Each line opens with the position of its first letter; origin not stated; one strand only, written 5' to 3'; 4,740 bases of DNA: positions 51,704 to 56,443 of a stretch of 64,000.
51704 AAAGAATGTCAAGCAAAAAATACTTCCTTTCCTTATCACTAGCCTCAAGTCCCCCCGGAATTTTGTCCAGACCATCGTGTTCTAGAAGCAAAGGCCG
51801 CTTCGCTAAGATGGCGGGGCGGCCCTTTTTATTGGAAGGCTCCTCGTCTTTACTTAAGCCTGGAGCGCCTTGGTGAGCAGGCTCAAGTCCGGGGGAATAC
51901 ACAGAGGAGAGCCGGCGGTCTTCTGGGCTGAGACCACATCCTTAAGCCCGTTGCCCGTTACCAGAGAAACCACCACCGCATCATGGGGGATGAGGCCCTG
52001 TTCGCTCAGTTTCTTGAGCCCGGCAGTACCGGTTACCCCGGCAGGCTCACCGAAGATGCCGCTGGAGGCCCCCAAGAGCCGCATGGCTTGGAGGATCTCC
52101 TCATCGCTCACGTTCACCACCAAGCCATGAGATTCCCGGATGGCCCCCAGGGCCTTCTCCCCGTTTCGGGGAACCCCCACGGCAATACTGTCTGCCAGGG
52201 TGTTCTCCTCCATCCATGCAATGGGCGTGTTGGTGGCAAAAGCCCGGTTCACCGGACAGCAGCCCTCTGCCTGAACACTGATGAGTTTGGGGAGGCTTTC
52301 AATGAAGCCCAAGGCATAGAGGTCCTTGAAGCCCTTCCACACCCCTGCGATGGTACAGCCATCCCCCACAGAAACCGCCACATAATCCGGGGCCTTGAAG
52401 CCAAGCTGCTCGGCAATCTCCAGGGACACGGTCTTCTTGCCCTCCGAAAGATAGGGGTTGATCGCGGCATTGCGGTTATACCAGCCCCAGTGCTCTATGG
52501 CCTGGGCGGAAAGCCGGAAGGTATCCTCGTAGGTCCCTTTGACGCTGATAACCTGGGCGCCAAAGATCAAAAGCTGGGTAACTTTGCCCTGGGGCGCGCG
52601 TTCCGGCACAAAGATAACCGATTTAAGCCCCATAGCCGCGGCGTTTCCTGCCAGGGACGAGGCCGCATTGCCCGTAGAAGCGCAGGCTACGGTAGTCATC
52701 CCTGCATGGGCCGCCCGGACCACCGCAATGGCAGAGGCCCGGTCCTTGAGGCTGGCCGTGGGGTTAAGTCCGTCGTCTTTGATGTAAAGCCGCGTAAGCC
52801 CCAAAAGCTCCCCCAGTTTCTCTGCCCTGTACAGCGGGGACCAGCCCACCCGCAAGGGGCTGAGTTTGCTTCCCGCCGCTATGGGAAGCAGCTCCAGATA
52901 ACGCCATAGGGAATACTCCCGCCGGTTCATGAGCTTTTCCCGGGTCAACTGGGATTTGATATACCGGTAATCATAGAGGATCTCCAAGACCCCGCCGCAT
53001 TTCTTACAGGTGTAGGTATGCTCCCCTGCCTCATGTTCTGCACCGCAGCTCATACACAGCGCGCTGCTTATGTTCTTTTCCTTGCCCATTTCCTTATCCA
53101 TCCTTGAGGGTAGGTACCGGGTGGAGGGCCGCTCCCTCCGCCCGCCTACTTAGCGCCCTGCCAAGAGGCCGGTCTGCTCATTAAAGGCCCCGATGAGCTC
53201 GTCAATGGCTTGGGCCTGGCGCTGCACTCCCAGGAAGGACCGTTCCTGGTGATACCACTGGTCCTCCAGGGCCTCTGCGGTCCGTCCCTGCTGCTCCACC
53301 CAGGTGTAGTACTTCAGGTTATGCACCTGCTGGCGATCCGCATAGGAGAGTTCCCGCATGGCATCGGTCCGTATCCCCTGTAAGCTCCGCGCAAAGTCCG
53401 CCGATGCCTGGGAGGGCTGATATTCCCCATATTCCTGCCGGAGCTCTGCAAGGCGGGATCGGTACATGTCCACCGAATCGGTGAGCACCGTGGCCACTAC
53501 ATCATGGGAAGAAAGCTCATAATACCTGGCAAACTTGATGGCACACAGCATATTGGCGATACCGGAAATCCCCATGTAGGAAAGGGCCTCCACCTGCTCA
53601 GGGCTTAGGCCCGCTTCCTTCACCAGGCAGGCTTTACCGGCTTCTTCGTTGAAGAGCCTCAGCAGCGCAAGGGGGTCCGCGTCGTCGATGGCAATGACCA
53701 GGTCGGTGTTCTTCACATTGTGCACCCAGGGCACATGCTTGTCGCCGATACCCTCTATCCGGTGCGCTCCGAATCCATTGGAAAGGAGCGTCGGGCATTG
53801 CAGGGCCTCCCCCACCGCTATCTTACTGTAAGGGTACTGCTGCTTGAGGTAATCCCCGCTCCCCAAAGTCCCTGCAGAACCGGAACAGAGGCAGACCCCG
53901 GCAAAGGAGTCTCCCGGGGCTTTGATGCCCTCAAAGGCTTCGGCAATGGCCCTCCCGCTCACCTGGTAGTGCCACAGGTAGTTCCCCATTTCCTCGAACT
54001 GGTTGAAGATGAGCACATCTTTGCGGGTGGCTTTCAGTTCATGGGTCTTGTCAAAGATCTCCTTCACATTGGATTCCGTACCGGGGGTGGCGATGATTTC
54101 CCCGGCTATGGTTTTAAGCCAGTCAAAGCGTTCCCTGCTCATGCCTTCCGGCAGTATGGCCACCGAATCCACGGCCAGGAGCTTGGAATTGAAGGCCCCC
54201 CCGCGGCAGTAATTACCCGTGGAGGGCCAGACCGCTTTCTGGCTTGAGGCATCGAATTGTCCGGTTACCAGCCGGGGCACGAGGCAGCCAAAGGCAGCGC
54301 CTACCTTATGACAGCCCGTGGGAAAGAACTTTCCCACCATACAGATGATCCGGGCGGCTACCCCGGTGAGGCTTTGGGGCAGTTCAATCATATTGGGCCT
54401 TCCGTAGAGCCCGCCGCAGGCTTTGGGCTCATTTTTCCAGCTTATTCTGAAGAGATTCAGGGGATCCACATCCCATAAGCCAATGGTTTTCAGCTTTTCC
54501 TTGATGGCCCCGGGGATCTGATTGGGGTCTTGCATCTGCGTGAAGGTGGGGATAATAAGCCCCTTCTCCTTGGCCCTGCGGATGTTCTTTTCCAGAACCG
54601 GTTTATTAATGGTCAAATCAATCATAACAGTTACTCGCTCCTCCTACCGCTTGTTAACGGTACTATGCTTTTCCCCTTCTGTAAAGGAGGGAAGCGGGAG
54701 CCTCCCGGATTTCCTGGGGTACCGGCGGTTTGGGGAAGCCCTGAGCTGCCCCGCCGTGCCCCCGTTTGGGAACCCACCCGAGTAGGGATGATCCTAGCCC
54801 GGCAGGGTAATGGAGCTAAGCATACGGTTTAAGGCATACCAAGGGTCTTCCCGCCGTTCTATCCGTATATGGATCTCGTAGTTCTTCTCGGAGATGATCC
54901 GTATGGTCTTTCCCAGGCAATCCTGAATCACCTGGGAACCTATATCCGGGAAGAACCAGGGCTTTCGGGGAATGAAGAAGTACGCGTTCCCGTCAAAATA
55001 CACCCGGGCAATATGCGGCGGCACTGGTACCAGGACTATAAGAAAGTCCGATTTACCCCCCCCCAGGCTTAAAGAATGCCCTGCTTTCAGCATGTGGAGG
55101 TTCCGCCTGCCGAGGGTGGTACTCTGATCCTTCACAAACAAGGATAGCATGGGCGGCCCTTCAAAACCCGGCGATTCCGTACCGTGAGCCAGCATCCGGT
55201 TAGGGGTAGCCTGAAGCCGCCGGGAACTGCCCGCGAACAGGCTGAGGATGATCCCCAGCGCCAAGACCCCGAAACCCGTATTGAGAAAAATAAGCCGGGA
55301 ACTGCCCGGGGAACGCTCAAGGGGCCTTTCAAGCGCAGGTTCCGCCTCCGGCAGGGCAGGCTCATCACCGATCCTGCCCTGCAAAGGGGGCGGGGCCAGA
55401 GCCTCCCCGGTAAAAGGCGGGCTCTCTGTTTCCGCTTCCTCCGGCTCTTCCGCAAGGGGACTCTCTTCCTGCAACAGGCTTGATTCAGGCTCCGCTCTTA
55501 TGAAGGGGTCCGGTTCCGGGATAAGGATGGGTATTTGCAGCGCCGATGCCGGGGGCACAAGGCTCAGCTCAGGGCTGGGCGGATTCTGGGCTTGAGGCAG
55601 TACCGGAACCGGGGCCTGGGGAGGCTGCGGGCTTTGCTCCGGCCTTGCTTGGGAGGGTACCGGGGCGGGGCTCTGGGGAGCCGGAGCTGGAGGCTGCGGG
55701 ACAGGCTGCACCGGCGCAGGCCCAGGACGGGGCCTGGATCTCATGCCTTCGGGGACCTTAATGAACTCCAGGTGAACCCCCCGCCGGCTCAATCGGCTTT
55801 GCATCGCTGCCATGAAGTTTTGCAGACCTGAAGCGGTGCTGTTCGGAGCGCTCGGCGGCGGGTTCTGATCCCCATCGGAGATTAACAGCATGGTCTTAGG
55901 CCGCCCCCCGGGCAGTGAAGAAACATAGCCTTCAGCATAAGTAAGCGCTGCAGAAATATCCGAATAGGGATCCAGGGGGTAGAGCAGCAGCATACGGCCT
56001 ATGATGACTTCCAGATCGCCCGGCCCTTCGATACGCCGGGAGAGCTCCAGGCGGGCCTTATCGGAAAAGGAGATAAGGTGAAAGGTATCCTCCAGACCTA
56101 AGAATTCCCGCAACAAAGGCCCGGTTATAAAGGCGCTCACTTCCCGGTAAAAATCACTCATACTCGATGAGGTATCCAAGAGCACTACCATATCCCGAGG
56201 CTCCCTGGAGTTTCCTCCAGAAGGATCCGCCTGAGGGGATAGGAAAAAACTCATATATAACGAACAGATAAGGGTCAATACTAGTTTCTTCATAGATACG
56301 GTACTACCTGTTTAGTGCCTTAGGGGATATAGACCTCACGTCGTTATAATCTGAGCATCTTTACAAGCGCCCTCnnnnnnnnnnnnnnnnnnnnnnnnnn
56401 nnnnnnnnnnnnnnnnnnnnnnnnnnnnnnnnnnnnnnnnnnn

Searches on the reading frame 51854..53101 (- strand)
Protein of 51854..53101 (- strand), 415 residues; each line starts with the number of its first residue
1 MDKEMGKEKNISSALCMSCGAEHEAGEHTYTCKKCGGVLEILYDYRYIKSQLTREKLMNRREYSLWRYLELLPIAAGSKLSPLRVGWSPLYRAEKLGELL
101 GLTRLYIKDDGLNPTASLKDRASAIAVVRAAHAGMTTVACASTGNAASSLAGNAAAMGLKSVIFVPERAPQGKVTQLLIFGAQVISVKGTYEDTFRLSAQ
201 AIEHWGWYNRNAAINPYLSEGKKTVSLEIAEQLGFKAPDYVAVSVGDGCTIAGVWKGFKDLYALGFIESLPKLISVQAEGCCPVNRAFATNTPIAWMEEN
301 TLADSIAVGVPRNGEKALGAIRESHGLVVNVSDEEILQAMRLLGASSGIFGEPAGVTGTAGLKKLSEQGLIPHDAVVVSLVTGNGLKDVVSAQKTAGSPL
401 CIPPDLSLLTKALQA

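Call 78: search_protein_families(library=pfam, proteins=[window:51854-53101:-], max_evalue=0.00001)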
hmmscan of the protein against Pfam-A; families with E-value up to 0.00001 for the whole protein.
window:51854-53101:- (415 aa): 1 family
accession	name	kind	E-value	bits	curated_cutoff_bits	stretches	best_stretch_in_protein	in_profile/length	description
PF00291.31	PALP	-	2.2e-75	254.2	35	1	85-383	5-295/295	Pyridoxal-phosphate dependent enzyme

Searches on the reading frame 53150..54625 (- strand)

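Call 78: search_protein_families(library=pfam, proteins=[window:53150-54625:-], max_evalue=0.00001)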
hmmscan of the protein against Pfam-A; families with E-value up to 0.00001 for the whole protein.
window:53150-54625:- (491 aa): 1 family
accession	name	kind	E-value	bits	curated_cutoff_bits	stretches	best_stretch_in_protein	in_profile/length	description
PF00291.31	PALP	-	3.2e-09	37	35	1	80-327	11-258/295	Pyridoxal-phosphate dependent enzyme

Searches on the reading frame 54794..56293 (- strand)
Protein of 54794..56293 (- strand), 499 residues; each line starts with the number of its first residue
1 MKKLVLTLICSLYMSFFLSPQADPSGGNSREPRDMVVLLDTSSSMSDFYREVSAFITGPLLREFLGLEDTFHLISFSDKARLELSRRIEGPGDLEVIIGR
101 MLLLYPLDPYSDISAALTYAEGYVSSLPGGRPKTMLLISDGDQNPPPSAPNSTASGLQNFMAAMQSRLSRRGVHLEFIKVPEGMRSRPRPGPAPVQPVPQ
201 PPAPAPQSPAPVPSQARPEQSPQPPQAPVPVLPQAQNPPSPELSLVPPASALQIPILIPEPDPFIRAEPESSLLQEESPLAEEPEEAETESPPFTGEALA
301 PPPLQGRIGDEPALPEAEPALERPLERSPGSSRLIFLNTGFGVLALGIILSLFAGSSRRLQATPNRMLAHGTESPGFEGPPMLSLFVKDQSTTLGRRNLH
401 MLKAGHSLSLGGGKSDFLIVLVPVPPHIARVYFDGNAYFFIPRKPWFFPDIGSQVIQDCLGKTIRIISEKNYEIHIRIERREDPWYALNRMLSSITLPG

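Call 78: search_protein_families(library=pfam, proteins=[window:54794-56293:-], max_evalue=0.00001)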
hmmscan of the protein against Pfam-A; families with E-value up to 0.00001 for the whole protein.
window:54794-56293:- (499 aa): 1 family
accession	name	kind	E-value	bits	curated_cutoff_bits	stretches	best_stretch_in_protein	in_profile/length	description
PF13519.12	VWA_2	-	4.4e-07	30.9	27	1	35-141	1-106/107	von Willebrand factor type A domain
